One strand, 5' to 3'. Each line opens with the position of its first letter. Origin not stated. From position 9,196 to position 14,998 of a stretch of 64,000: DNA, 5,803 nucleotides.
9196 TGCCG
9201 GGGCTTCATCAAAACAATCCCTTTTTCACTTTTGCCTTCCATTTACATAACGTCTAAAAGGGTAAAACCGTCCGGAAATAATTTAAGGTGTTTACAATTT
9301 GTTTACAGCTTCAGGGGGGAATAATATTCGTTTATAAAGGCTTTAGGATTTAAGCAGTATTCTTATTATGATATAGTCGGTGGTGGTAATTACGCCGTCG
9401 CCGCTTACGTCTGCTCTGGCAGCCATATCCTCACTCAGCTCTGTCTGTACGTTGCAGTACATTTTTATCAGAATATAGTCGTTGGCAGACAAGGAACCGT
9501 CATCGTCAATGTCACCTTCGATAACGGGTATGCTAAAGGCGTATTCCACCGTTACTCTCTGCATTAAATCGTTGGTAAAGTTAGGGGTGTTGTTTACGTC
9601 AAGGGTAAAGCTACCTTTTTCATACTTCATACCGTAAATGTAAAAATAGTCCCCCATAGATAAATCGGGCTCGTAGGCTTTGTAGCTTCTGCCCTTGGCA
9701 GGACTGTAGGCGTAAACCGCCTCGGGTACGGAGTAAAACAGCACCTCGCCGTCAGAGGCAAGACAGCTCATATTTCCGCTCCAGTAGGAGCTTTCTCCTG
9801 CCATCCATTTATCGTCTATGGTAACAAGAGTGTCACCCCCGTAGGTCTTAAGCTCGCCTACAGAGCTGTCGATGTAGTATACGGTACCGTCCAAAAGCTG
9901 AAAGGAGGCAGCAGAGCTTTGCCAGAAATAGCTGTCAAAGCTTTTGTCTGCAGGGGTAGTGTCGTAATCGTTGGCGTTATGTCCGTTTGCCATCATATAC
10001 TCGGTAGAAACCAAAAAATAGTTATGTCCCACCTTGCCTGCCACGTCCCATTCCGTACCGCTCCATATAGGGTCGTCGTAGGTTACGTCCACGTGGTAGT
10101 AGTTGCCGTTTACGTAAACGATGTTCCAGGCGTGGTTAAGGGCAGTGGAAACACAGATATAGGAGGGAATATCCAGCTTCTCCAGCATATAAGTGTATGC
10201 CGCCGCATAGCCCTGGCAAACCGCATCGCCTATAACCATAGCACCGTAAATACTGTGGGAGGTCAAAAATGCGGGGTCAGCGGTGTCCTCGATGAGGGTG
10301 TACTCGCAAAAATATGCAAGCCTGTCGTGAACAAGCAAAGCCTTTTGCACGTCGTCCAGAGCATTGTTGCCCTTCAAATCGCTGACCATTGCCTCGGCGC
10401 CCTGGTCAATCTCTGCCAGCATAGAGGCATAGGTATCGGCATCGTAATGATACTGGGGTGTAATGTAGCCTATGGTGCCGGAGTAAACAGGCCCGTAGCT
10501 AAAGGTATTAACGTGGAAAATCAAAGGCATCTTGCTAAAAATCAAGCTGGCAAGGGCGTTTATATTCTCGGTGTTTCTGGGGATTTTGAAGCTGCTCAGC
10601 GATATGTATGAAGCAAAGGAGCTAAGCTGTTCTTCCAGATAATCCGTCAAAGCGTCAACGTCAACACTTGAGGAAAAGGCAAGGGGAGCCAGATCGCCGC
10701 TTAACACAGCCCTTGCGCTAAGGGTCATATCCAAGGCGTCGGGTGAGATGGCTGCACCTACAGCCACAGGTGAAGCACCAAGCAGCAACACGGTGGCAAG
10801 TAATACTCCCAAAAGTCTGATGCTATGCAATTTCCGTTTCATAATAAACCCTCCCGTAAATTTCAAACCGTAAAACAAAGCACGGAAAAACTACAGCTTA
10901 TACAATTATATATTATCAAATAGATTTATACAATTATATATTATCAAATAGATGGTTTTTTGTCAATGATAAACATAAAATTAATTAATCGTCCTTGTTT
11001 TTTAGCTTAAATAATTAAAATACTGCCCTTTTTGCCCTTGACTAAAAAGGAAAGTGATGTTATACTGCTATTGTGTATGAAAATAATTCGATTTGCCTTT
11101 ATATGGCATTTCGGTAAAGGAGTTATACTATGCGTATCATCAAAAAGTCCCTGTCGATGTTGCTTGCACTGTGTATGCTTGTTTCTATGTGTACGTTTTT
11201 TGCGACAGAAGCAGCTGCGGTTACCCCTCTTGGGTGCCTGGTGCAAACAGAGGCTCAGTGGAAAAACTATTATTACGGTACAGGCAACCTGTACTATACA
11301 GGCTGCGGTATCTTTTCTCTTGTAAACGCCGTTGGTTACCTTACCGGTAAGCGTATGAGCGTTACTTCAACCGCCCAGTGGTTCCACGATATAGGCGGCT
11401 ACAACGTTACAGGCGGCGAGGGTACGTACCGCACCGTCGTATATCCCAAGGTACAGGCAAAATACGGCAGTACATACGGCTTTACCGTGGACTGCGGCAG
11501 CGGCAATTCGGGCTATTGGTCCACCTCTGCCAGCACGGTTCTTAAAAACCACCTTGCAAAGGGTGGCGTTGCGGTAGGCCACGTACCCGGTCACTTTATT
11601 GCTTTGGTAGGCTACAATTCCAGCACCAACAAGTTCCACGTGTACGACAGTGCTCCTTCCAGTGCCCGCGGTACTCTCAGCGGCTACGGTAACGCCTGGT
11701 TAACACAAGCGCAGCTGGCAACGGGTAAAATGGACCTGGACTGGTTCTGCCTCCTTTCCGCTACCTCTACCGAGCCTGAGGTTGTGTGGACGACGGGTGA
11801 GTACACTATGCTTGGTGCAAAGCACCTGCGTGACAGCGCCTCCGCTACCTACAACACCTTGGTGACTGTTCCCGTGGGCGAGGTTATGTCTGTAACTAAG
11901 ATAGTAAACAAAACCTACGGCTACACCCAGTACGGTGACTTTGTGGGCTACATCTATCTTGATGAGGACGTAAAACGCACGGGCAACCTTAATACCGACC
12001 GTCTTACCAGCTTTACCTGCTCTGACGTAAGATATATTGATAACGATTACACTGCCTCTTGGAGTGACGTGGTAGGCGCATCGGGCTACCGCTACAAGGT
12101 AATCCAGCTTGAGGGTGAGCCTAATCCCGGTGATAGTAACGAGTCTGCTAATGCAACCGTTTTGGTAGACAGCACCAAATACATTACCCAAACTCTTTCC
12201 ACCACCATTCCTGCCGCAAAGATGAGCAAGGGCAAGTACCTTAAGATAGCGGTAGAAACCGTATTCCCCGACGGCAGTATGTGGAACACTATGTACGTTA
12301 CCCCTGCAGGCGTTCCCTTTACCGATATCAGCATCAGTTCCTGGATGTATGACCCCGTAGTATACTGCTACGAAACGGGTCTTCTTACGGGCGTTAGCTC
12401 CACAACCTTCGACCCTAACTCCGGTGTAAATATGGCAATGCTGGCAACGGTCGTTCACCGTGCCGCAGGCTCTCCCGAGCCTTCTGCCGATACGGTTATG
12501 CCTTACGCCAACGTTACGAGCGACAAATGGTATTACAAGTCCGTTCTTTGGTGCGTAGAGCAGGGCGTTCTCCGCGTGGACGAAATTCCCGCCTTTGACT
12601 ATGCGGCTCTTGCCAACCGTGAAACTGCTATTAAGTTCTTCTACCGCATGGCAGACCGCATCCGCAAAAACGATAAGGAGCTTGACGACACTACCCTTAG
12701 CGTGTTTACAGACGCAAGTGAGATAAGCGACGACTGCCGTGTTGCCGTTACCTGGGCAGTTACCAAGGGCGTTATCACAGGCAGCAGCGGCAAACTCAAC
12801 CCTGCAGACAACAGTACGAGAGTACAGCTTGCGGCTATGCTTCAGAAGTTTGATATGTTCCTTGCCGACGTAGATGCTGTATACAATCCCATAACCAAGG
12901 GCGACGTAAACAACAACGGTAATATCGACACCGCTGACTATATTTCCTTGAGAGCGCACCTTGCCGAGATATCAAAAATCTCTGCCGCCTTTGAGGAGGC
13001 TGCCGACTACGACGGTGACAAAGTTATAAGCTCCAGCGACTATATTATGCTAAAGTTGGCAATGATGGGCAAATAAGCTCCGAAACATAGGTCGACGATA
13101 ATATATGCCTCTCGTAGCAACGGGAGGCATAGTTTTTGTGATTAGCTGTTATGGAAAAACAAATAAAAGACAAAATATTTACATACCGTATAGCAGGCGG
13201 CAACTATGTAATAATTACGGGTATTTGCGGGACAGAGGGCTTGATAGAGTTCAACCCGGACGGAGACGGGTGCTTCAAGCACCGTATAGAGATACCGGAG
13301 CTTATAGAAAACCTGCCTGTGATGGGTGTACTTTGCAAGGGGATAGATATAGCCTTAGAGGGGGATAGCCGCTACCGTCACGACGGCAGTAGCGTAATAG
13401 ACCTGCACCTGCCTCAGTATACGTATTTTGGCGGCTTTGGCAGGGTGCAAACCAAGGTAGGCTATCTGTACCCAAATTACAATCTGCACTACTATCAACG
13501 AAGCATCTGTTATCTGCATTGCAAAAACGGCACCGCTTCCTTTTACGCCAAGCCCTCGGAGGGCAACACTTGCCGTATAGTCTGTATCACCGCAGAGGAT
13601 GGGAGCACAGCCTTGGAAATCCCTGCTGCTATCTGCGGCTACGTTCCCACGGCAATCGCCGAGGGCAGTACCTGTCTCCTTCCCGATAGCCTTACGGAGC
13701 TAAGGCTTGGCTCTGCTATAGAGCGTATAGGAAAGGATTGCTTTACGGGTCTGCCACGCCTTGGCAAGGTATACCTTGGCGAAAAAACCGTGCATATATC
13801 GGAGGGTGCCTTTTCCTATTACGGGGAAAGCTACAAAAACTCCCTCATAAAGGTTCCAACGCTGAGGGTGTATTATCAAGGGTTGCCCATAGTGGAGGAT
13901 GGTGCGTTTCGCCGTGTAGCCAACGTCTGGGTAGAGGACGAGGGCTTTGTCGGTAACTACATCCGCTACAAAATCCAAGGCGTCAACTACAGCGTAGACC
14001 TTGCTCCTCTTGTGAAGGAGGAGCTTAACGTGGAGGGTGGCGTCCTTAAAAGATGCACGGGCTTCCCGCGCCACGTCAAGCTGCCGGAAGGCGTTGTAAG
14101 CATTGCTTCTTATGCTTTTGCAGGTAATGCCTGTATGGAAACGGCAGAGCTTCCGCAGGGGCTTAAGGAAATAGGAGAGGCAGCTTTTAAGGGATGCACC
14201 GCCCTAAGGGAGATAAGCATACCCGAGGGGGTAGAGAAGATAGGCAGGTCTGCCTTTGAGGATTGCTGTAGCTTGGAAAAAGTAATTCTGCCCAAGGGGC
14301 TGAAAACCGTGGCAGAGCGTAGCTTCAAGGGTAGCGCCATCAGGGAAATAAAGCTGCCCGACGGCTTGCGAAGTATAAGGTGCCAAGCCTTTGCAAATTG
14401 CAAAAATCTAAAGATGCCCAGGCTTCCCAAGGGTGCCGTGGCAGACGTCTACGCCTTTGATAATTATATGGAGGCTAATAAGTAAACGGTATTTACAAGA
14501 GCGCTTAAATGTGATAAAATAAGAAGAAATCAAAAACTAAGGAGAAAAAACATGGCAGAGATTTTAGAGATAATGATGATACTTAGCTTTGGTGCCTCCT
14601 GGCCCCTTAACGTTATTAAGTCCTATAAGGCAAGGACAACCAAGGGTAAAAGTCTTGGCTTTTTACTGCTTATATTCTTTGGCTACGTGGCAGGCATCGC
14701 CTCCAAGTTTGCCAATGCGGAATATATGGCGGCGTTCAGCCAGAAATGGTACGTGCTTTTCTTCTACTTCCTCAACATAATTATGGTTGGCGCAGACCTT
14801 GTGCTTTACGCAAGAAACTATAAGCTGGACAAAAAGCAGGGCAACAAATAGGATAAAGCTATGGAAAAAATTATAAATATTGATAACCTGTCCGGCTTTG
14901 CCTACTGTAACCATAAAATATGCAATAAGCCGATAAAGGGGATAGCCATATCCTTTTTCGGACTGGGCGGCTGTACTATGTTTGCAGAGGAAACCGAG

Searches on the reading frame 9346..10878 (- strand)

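Call 41: search_protein_families(library=pfam, proteins=[window:9346-10878:-], max_evalue=0.00001)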
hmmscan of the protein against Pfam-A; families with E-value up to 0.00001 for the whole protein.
window:9346-10878:- (511 aa): 1 family
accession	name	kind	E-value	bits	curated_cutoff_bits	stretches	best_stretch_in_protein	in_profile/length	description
PF00404.24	Dockerin_1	-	2e-08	34.7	22.9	1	455-505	2-52/57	Dockerin type I domain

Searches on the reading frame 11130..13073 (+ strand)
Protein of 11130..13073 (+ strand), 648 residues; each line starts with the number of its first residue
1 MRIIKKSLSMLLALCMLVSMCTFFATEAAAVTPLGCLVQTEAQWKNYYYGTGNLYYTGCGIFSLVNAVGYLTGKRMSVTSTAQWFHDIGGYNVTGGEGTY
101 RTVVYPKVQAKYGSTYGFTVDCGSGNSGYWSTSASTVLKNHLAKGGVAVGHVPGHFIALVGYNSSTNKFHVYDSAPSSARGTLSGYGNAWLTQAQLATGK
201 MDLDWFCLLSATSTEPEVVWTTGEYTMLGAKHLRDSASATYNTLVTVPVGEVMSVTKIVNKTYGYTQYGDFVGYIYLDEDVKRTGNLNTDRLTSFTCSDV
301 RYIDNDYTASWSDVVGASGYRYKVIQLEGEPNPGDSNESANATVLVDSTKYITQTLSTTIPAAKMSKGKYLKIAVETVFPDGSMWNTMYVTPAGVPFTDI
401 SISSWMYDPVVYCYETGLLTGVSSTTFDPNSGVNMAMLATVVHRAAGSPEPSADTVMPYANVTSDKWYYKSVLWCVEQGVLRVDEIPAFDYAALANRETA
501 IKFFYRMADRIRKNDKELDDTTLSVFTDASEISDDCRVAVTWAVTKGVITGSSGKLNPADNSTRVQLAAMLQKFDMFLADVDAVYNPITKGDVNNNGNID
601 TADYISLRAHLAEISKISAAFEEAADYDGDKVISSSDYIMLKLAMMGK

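Call 41: search_protein_families(library=pfam, proteins=[window:11130-13073:+], max_evalue=0.00001)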
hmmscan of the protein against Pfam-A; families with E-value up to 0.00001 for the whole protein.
window:11130-13073:+ (648 aa): 2 families
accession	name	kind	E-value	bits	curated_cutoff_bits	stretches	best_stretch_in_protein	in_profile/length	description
PF00395.25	SLH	-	4.8e-11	42.9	20.8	0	396-433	1-38/44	S-layer homology domain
PF00404.24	Dockerin_1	-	7.7e-09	36.1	22.9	1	590-642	1-53/57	Dockerin type I domain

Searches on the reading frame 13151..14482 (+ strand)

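Call 41: search_protein_families(library=pfam, proteins=[window:13151-14482:+], max_evalue=0.00001)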
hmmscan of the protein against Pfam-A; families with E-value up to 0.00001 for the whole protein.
window:13151-14482:+ (444 aa): 1 family
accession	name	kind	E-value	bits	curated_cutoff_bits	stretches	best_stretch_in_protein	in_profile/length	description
PF13306.12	LRR_5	-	6.7e-34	117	27.7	1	309-421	16-127/127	BspA type Leucine rich repeat region (6 copies)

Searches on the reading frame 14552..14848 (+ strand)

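Call 20: search_protein_families(library=pfam, proteins=[window:14552-14848:+], max_evalue=0.001)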
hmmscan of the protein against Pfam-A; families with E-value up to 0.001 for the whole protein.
window:14552-14848:+ (99 aa): 1 family
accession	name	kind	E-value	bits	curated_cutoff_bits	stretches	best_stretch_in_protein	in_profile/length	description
PF04193.19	PQ-loop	-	0.00073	19.7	22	1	21-55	21-55/61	PQ loop repeat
